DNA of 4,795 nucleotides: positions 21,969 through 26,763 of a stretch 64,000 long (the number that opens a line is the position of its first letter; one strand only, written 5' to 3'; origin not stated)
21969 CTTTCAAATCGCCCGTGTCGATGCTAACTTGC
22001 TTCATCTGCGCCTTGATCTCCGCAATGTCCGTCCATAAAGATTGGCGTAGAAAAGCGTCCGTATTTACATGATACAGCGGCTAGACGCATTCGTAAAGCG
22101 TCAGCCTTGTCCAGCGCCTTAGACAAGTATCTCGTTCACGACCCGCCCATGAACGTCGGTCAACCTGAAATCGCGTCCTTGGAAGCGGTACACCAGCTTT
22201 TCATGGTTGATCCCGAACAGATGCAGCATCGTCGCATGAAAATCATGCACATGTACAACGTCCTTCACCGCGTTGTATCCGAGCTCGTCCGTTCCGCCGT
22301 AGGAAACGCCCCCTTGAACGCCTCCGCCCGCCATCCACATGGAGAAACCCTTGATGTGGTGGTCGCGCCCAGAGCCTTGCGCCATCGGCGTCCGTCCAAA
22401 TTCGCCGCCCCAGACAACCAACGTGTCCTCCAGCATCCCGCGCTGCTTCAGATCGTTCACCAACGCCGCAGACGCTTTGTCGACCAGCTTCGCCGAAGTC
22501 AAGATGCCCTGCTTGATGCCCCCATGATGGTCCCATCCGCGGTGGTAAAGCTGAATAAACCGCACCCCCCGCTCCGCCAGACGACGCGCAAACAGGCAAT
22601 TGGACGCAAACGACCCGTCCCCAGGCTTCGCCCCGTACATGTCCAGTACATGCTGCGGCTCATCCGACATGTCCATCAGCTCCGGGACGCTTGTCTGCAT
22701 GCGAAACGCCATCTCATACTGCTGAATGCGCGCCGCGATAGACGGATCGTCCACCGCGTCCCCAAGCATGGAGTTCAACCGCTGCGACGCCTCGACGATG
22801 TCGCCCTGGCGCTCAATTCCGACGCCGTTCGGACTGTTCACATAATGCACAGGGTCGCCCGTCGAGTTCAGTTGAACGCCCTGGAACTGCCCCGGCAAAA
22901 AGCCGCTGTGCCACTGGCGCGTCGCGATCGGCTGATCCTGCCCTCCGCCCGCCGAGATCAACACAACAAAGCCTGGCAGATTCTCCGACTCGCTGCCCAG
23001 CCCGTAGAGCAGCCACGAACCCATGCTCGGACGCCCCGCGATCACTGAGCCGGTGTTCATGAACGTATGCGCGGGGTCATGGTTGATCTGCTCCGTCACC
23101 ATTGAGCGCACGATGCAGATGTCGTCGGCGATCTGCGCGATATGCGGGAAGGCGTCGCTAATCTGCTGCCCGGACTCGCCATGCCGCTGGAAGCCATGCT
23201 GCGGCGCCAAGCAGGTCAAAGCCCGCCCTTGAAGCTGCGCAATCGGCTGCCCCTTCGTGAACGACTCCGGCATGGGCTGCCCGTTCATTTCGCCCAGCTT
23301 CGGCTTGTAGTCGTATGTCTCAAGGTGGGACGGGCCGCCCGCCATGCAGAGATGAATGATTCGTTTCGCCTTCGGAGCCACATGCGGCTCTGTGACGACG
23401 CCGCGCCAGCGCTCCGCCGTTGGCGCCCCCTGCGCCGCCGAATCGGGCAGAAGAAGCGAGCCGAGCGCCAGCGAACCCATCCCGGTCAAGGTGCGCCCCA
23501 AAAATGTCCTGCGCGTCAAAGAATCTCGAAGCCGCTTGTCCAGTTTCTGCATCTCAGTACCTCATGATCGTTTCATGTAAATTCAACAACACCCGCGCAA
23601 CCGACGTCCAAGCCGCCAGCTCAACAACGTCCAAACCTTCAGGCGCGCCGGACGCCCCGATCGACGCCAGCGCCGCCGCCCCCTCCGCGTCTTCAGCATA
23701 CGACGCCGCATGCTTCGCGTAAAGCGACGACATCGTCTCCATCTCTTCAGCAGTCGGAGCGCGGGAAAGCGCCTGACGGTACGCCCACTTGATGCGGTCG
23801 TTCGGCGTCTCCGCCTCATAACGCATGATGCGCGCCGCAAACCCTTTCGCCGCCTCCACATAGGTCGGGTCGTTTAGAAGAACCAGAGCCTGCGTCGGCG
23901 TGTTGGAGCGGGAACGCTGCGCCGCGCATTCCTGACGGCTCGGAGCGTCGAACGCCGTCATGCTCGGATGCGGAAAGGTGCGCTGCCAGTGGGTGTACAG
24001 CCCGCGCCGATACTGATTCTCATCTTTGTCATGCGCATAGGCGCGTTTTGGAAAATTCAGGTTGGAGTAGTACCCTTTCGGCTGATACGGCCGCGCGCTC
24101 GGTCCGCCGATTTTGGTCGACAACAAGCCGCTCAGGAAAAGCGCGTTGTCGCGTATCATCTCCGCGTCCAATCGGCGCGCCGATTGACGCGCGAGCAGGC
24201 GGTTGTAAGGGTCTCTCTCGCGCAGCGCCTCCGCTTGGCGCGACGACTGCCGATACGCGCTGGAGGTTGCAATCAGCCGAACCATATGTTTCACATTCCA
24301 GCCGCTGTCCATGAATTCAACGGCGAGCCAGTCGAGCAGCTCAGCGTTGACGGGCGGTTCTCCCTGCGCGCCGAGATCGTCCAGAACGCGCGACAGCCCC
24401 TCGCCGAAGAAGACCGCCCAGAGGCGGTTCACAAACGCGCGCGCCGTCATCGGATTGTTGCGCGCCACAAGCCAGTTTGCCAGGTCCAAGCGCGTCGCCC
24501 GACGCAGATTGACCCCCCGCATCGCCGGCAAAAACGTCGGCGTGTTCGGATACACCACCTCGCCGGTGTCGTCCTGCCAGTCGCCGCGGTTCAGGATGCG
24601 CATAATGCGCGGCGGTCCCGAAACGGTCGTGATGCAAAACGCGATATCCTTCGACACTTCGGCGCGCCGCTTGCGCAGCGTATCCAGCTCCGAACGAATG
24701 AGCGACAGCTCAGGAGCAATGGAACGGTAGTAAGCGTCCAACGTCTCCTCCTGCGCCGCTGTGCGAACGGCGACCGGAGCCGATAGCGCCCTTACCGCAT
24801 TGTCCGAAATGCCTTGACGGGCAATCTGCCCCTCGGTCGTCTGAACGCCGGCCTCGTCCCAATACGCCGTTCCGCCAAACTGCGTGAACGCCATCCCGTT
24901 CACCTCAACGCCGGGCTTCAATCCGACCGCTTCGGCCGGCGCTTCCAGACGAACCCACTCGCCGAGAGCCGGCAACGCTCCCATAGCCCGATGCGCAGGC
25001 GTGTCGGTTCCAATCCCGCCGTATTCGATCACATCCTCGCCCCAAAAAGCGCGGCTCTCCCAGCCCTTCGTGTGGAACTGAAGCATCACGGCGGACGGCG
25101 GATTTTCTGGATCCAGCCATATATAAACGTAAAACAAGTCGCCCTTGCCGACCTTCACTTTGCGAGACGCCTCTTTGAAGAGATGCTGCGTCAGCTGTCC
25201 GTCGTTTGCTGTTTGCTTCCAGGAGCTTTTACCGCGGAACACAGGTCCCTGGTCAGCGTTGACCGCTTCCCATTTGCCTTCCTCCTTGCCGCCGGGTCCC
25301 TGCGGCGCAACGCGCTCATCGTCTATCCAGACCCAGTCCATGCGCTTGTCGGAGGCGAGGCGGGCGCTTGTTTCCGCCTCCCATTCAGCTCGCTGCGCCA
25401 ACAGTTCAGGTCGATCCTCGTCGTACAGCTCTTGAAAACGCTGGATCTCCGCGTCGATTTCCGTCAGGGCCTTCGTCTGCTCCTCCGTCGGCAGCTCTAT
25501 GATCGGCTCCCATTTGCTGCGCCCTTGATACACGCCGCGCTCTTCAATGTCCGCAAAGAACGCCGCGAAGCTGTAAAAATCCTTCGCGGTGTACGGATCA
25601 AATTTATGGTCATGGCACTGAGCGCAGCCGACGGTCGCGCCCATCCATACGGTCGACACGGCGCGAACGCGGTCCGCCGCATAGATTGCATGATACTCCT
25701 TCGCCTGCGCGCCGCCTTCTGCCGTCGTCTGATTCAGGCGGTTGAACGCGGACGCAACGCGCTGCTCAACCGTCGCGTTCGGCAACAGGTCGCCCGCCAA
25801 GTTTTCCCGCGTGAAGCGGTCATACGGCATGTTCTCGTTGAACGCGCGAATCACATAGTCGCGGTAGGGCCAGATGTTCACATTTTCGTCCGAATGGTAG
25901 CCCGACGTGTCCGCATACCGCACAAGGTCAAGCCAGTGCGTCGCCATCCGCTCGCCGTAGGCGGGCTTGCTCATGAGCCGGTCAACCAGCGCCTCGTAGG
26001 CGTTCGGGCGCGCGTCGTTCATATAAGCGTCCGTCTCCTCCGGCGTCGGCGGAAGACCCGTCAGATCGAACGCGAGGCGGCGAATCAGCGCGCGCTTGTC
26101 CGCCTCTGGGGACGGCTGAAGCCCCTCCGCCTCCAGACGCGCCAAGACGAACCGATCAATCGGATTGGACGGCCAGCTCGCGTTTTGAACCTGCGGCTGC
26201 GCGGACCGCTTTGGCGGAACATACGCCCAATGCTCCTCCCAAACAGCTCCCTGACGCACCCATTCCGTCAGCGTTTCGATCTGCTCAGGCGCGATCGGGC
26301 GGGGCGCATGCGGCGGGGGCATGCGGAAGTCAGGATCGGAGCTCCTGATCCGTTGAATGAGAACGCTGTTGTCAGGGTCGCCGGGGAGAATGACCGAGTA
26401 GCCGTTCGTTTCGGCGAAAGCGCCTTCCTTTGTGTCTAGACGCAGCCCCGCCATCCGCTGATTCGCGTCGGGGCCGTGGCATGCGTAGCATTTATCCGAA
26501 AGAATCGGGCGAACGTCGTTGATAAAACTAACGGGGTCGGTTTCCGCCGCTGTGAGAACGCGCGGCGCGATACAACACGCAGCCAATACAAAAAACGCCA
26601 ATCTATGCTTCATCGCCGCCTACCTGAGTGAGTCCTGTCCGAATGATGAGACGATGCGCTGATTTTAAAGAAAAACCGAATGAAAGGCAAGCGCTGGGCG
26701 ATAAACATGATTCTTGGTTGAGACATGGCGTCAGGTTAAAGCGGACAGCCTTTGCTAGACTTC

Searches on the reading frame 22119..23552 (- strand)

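Call 10: search_protein_families(library=pfam, proteins=[window:22119-23552:-], max_evalue=0.001)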
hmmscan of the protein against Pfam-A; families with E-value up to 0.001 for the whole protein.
window:22119-23552:- (477 aa): 1 family
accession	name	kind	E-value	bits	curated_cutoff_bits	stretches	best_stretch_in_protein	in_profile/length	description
PF07394.17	DUF1501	-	9.3e-162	539.1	27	1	62-476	1-390/390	Protein of unknown function (DUF1501)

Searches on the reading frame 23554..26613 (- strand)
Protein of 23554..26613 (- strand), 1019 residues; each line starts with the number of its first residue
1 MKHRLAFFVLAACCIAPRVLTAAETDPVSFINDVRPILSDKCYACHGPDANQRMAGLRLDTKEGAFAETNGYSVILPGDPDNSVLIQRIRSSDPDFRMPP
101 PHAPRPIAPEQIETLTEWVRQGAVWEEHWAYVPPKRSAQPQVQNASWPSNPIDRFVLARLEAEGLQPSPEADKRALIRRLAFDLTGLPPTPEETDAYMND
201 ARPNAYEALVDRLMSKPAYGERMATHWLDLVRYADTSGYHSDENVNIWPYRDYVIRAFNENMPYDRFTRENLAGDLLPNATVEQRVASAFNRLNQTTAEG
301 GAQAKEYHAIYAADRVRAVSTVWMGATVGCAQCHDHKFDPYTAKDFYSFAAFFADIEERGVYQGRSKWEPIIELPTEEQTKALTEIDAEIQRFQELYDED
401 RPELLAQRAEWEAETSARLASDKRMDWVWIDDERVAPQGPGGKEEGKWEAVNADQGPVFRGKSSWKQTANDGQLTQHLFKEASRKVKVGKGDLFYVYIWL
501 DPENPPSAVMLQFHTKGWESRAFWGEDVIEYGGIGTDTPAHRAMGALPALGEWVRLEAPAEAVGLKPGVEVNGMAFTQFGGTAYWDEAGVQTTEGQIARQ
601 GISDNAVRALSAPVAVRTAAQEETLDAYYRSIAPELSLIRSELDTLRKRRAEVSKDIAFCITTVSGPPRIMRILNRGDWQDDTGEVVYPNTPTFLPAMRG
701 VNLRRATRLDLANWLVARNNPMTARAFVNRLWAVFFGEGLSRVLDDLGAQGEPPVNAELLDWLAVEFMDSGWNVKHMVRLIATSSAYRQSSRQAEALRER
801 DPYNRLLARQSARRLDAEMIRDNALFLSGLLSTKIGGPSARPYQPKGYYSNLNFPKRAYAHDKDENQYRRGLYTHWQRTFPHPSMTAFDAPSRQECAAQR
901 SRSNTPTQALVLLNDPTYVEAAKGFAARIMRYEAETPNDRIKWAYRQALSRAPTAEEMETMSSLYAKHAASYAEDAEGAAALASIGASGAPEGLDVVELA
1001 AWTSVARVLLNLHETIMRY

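Call 10: search_protein_families(library=pfam, proteins=[window:23554-26613:-], max_evalue=0.001)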
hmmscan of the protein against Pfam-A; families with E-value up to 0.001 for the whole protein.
window:23554-26613:- (1019 aa): 3 families
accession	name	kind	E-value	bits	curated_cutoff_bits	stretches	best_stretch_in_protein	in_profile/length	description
PF07587.16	PSD1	-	1.8e-98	329.3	28.5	1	707-964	1-243/244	Protein of unknown function (DUF1553)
PF07583.16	PSCyt2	-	1.3e-88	296.8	29.8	1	151-357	1-208/209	Protein of unknown function (DUF1549)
PF07635.16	PSCyt1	-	5.2e-19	69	22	1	42-101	1-58/59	Planctomycete cytochrome C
